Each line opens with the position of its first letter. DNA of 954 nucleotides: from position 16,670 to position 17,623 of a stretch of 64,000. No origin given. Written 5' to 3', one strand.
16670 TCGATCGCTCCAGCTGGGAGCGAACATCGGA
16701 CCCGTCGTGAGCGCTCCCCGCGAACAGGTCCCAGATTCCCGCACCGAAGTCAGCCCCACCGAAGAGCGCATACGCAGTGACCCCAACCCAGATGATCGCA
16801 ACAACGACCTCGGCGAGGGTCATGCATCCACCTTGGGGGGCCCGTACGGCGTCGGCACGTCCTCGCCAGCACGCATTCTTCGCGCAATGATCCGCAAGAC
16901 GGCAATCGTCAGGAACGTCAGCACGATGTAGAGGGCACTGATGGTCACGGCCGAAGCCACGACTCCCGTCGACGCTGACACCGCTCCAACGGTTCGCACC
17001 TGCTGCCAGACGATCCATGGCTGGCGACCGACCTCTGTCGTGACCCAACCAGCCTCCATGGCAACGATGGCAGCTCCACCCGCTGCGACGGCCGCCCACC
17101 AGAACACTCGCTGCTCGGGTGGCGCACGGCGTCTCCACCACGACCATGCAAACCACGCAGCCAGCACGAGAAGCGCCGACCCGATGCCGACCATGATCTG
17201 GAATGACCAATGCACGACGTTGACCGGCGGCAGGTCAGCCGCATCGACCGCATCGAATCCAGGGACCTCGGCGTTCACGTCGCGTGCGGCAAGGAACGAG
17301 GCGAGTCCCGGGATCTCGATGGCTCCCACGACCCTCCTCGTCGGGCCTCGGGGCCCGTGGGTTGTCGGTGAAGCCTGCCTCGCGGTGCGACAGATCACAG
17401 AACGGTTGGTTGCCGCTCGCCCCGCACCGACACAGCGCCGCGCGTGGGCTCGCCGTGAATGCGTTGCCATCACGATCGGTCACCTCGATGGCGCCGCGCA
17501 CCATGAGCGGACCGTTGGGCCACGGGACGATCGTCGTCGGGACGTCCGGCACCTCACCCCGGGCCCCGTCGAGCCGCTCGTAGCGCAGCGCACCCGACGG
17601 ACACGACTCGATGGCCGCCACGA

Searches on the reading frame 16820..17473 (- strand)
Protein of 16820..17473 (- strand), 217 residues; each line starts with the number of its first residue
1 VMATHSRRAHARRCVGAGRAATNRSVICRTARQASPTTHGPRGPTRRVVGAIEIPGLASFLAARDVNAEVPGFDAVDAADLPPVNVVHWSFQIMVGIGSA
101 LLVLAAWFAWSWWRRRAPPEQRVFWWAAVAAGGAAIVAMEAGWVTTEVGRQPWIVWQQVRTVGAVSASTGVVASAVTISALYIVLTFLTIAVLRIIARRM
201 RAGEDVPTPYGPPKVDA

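Call 3: search_protein_families(library=pfam, proteins=[window:16820-17473:-], max_evalue=0.01)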
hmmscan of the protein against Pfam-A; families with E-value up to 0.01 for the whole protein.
window:16820-17473:- (217 aa): 1 family
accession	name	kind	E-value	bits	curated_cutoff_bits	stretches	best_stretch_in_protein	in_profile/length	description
PF01654.22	Cyt_bd_oxida_I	-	2.7e-39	135.4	26.2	1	46-199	271-416/418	Cytochrome bd terminal oxidase subunit I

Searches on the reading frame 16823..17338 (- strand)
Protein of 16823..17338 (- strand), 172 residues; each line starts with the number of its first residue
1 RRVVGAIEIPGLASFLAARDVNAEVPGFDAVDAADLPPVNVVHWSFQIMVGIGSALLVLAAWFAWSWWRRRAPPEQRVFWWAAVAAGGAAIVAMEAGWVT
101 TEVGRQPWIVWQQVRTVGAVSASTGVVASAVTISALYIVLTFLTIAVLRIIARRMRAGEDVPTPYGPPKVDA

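Call 13: find_homologous_proteins(query=window:16823-17338:-, max_evalue=1e-10)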
Query window:16823-17338:- (172 aa): 875 proteins with E <= 1e-10 among 2055 candidates; the best 120 are listed.
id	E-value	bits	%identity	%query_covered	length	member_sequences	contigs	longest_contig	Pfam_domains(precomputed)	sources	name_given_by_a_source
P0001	8.8e-65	236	67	97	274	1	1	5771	PF01654.23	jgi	jgi:cytochrome d ubiquinol oxidase subunit I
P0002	2.3e-61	225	67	88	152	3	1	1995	PF01654.23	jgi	jgi:cytochrome d ubiquinol oxidase subunit I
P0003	8.0e-53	197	59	97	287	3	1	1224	PF01654.23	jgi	jgi:cytochrome d ubiquinol oxidase subunit I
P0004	1.5e-51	193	68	77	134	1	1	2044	PF01654.23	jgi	jgi:cytochrome d ubiquinol oxidase subunit I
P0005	3.9e-51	191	56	97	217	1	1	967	PF01654.23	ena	-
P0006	6.7e-51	191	58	97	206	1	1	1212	PF01654.23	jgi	jgi:cytochrome d ubiquinol oxidase subunit I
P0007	3.0e-49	185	58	97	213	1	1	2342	PF01654.23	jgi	jgi:cytochrome d ubiquinol oxidase subunit I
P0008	1.8e-42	163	52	94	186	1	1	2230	PF01654.23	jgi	jgi:cytochrome d ubiquinol oxidase subunit I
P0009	4.1e-41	159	50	95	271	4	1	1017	PF01654.23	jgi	jgi:cytochrome d ubiquinol oxidase subunit I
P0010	1.2e-40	157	52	96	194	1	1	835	PF01654.23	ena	-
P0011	1.8e-40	157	56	86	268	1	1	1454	PF01654.23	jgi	jgi:cytochrome d ubiquinol oxidase subunit I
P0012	2.1e-40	156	52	97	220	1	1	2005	PF01654.23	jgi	jgi:cytochrome bd ubiquinol oxidase subunit I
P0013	2.3e-40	156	57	75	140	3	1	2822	PF01654.23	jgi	jgi:cytochrome d ubiquinol oxidase subunit I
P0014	3.3e-40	156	53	97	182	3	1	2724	PF01654.23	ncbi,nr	ncbi:MAG TPA: cytochrome ubiquinol oxidase subunit I, partial [Actinomycetes bacterium]|nr:cytochrom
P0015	4.3e-40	155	55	97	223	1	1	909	PF01654.23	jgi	jgi:cytochrome d ubiquinol oxidase subunit I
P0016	6.9e-40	155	52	97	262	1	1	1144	PF01654.23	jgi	jgi:cytochrome d ubiquinol oxidase subunit I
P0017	7.0e-40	155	54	86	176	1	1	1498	PF01654.23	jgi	-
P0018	8.1e-40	155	53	97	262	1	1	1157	PF01654.23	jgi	jgi:cytochrome d ubiquinol oxidase subunit I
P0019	8.6e-40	154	51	97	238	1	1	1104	PF01654.23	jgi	jgi:cytochrome d ubiquinol oxidase subunit I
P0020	2.2e-39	153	56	89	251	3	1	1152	PF01654.23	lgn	-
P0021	2.2e-39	153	53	89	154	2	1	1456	PF01654.23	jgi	jgi:cytochrome d ubiquinol oxidase subunit I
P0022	4.1e-39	152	48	97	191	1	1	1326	PF01654.23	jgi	jgi:cytochrome d ubiquinol oxidase subunit I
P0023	9.5e-39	151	50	97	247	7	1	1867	PF01654.23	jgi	jgi:cytochrome d ubiquinol oxidase subunit I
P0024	9.7e-39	151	54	87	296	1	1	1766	PF01654.23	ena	-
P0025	9.7e-39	151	52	86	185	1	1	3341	PF01654.23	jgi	jgi:cytochrome d ubiquinol oxidase subunit I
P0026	1.0e-38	151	52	97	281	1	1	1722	PF01654.23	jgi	jgi:cytochrome bd ubiquinol oxidase subunit I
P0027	1.2e-38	151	50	97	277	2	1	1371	PF01654.23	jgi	jgi:cytochrome d ubiquinol oxidase subunit I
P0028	1.5e-38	150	51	93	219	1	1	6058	PF01654.23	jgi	jgi:cytochrome d ubiquinol oxidase subunit I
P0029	2.0e-38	150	51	94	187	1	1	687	PF01654.23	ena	-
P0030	2.0e-38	150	53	85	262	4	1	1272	PF01654.23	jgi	jgi:cytochrome d ubiquinol oxidase subunit I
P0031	2.5e-38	150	52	91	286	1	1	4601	PF01654.23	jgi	jgi:cytochrome d ubiquinol oxidase subunit I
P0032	3.4e-38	149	52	89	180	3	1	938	PF01654.23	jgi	jgi:cytochrome d ubiquinol oxidase subunit I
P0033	4.1e-38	149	48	96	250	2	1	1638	PF01654.23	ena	-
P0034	6.8e-38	148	48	97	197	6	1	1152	PF01654.23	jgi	jgi:cytochrome d ubiquinol oxidase subunit I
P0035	7.0e-38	148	48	93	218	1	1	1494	PF01654.23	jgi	jgi:cytochrome d ubiquinol oxidase subunit I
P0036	1.4e-37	147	56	83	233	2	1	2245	PF01654.23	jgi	jgi:cytochrome d ubiquinol oxidase subunit I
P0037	1.7e-37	147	52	97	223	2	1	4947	PF01654.23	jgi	jgi:cytochrome bd ubiquinol oxidase subunit I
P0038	1.9e-37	147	50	97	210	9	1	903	PF01654.23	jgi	jgi:cytochrome d ubiquinol oxidase subunit I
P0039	2.1e-37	147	52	91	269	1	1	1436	PF01654.23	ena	-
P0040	2.2e-37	147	51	95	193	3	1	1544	PF01654.23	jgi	jgi:cytochrome d ubiquinol oxidase subunit I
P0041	2.4e-37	146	51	92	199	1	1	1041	PF01654.23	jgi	jgi:cytochrome d ubiquinol oxidase subunit I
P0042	3.6e-37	146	51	97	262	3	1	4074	PF01654.23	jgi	jgi:cytochrome d ubiquinol oxidase subunit I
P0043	3.8e-37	146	48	96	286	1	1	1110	PF01654.23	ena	-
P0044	3.9e-37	146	53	81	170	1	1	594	PF01654.23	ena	-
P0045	4.8e-37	146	49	95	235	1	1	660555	PF01654.23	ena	-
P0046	6.3e-37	145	49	92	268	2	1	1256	PF01654.23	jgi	jgi:cytochrome d ubiquinol oxidase subunit I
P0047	6.8e-37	145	49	97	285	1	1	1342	PF01654.23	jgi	jgi:cytochrome d ubiquinol oxidase subunit I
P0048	7.5e-37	145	54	87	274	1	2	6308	PF01654.23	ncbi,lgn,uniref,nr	ncbi:Cytochrome bd terminal oxidase subunit I [Lentzea albidocapillata subsp. violacea]|uniref:Cytoc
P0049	7.8e-37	145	52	92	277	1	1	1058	PF01654.23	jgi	jgi:cytochrome bd ubiquinol oxidase subunit I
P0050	7.9e-37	145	51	86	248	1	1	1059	PF01654.23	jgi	jgi:cytochrome d ubiquinol oxidase subunit I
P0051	1.1e-36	144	50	94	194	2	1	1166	PF01654.23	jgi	jgi:cytochrome d ubiquinol oxidase subunit I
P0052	1.1e-36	144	49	96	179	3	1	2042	PF01654.23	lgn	-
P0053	1.2e-36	144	50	95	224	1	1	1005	PF01654.23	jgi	jgi:cytochrome d ubiquinol oxidase subunit I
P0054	1.4e-36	144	48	96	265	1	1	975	PF01654.23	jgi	jgi:cytochrome d ubiquinol oxidase subunit I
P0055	1.6e-36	144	50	88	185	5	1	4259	PF01654.23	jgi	jgi:cytochrome d ubiquinol oxidase subunit I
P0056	2.3e-36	143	46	98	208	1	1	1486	PF01654.23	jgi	jgi:cytochrome d ubiquinol oxidase subunit I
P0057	2.4e-36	143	50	88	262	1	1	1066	PF01654.23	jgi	jgi:cytochrome d ubiquinol oxidase subunit I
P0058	2.6e-36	143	52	89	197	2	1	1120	PF01654.23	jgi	-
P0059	2.7e-36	143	49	98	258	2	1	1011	PF01654.23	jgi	jgi:cytochrome d ubiquinol oxidase subunit I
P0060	2.7e-36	143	48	96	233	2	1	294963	PF01654.23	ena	-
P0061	2.9e-36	143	52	88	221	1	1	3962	PF01654.23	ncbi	ncbi:MAG: cytochrome ubiquinol oxidase subunit I, partial [Pseudonocardiaceae bacterium]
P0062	3.0e-36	143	49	94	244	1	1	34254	PF01654.23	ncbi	-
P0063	3.2e-36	143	51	97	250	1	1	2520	PF01654.23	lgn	-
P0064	3.4e-36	143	54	97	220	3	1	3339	PF01654.23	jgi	jgi:cytochrome bd ubiquinol oxidase subunit I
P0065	3.6e-36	143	50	92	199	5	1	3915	PF01654.23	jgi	jgi:cytochrome d ubiquinol oxidase subunit I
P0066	4.5e-36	142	50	94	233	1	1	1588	PF01654.23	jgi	-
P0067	4.7e-36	142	52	97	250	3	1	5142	PF01654.23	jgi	jgi:cytochrome d ubiquinol oxidase subunit I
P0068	5.4e-36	142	51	97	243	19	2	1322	PF01654.23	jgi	jgi:cytochrome d ubiquinol oxidase subunit I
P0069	5.5e-36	142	50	97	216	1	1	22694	PF01654.23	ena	-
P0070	6.1e-36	142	48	97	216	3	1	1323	PF01654.23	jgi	jgi:cytochrome d ubiquinol oxidase subunit I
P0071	6.9e-36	142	48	91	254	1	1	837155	PF01654.23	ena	-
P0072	6.9e-36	142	49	97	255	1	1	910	PF01654.23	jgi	jgi:cytochrome d ubiquinol oxidase subunit I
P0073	7.5e-36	142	47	97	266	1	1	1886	PF01654.23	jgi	jgi:cytochrome d ubiquinol oxidase subunit I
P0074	8.0e-36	142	48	92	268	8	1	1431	PF01654.23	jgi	jgi:cytochrome d ubiquinol oxidase subunit I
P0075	8.3e-36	141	51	97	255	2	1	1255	PF01654.23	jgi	jgi:cytochrome d ubiquinol oxidase subunit I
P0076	8.9e-36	141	53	86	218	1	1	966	PF01654.23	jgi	jgi:cytochrome d ubiquinol oxidase subunit I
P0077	9.8e-36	141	46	95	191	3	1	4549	PF01654.23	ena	-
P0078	1.0e-35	141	50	97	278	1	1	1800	PF01654.23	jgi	jgi:cytochrome d ubiquinol oxidase subunit I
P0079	1.3e-35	141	49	96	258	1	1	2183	PF01654.23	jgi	jgi:cytochrome d ubiquinol oxidase subunit I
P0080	1.3e-35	141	45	96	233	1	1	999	PF01654.23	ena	-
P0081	1.4e-35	141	48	99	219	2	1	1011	PF01654.23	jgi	jgi:cytochrome d ubiquinol oxidase subunit I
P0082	1.6e-35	141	48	98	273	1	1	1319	PF01654.23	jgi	-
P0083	1.6e-35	141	47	97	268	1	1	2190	PF01654.23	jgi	jgi:cytochrome d ubiquinol oxidase subunit I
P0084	1.8e-35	140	48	94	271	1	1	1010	PF01654.23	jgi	jgi:cytochrome d ubiquinol oxidase subunit I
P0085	2.0e-35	140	48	94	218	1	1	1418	PF01654.23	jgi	jgi:cytochrome d ubiquinol oxidase subunit I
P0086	2.1e-35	140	46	92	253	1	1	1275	PF01654.23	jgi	jgi:cytochrome d ubiquinol oxidase subunit I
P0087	2.2e-35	140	49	97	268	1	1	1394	PF01654.23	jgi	jgi:cytochrome bd ubiquinol oxidase subunit I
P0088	2.3e-35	140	46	96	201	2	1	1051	PF01654.23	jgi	jgi:cytochrome bd ubiquinol oxidase subunit I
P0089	2.3e-35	140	53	86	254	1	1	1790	PF01654.23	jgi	jgi:cytochrome d ubiquinol oxidase subunit I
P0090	2.7e-35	140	46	97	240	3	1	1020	PF01654.23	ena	-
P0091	3.3e-35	140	51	86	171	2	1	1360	PF01654.23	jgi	jgi:cytochrome bd ubiquinol oxidase subunit I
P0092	3.4e-35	139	50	97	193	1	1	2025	PF01654.23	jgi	jgi:cytochrome d ubiquinol oxidase subunit I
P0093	3.5e-35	139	50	97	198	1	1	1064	PF01654.23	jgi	-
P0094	3.6e-35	139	50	92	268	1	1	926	PF01654.23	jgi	jgi:cytochrome bd ubiquinol oxidase subunit I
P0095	3.7e-35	139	48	96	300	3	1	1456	PF01654.23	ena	-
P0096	4.0e-35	139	52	97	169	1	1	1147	PF01654.23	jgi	jgi:cytochrome d ubiquinol oxidase subunit I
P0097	4.0e-35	139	46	95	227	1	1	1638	PF01654.23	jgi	-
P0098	4.7e-35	139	49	97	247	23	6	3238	PF01654.23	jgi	jgi:cytochrome d ubiquinol oxidase subunit I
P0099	4.9e-35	139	47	99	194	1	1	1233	PF01654.23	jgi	jgi:cytochrome d ubiquinol oxidase subunit I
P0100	6.1e-35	139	53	84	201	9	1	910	PF01654.23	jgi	-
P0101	7.3e-35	138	48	94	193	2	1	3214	PF01654.23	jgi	jgi:cytochrome d ubiquinol oxidase subunit I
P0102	7.3e-35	138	50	96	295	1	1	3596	PF01654.23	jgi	jgi:cytochrome d ubiquinol oxidase subunit I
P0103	7.4e-35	138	47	94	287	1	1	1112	PF01654.23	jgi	-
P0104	7.4e-35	138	48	99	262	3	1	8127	PF01654.23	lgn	-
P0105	8.1e-35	138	49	89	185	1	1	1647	PF01654.23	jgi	jgi:cytochrome d ubiquinol oxidase subunit I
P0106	1.3e-34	138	56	81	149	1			PF01654.23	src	-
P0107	1.3e-34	138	53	84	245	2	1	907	PF01654.23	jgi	jgi:cytochrome d ubiquinol oxidase subunit I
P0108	1.3e-34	138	50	94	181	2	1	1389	PF01654.23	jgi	jgi:cytochrome d ubiquinol oxidase subunit I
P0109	1.4e-34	137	52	81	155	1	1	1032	PF01654.23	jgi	jgi:cytochrome d ubiquinol oxidase subunit I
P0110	1.5e-34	137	49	92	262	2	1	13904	PF01654.23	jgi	jgi:cytochrome d ubiquinol oxidase subunit I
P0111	1.6e-34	137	49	86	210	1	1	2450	PF01654.23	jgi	jgi:cytochrome d ubiquinol oxidase subunit I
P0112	1.7e-34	137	51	96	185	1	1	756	PF01654.23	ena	-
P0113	1.8e-34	137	49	92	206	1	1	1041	PF01654.23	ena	-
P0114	1.9e-34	137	51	88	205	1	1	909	PF01654.23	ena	-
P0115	2.0e-34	137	48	88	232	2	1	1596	PF01654.23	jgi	jgi:cytochrome d ubiquinol oxidase subunit I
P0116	2.0e-34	137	46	96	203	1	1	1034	PF01654.23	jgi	-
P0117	2.2e-34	137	49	97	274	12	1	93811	PF01654.23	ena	-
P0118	2.5e-34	137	50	97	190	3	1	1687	PF01654.23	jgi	jgi:cytochrome d ubiquinol oxidase subunit I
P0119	2.7e-34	137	47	97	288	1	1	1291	PF01654.23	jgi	jgi:cytochrome d ubiquinol oxidase subunit I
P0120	3.2e-34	136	44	99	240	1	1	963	PF01654.23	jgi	jgi:cytochrome d ubiquinol oxidase subunit I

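Call 64: search_solved_structures(query=window:16823-17338:-, max_evalue=0.00001, show_alignments=2)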
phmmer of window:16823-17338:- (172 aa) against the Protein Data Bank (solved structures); distinct sequences matched with E-value up to 0.00001: 7.
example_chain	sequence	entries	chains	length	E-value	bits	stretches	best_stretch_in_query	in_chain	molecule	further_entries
9r2g_A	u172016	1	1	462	3.3e-37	131.3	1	5-172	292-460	Cytochrome bd menaquinol oxidase subunit I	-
5doq_A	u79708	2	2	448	3.7e-18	69.3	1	4-154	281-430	Bd-type quinol oxidase subunit I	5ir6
7nkz_A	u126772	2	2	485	2.4e-12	50.3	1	37-151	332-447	Probable integral membrane cytochrome D ubiquinol oxidase (Subunit I) CydA (Cytochrome BD-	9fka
7ose_A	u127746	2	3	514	2.6e-11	46.9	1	27-156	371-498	Cytochrome bd-II ubiquinol oxidase subunit 1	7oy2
7d5i_A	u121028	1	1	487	7.8e-11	45.4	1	37-149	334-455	Cytochrome D ubiquinol oxidase subunit 1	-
6rko_A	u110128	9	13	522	1.5e-09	41.2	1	35-148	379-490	Cytochrome bd-I ubiquinol oxidase subunit 1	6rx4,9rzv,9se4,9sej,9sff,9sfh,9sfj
8b4o_A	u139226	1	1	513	6.8e-09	39.1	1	37-119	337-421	Cytochrome BD ubiquinol oxidase subunit I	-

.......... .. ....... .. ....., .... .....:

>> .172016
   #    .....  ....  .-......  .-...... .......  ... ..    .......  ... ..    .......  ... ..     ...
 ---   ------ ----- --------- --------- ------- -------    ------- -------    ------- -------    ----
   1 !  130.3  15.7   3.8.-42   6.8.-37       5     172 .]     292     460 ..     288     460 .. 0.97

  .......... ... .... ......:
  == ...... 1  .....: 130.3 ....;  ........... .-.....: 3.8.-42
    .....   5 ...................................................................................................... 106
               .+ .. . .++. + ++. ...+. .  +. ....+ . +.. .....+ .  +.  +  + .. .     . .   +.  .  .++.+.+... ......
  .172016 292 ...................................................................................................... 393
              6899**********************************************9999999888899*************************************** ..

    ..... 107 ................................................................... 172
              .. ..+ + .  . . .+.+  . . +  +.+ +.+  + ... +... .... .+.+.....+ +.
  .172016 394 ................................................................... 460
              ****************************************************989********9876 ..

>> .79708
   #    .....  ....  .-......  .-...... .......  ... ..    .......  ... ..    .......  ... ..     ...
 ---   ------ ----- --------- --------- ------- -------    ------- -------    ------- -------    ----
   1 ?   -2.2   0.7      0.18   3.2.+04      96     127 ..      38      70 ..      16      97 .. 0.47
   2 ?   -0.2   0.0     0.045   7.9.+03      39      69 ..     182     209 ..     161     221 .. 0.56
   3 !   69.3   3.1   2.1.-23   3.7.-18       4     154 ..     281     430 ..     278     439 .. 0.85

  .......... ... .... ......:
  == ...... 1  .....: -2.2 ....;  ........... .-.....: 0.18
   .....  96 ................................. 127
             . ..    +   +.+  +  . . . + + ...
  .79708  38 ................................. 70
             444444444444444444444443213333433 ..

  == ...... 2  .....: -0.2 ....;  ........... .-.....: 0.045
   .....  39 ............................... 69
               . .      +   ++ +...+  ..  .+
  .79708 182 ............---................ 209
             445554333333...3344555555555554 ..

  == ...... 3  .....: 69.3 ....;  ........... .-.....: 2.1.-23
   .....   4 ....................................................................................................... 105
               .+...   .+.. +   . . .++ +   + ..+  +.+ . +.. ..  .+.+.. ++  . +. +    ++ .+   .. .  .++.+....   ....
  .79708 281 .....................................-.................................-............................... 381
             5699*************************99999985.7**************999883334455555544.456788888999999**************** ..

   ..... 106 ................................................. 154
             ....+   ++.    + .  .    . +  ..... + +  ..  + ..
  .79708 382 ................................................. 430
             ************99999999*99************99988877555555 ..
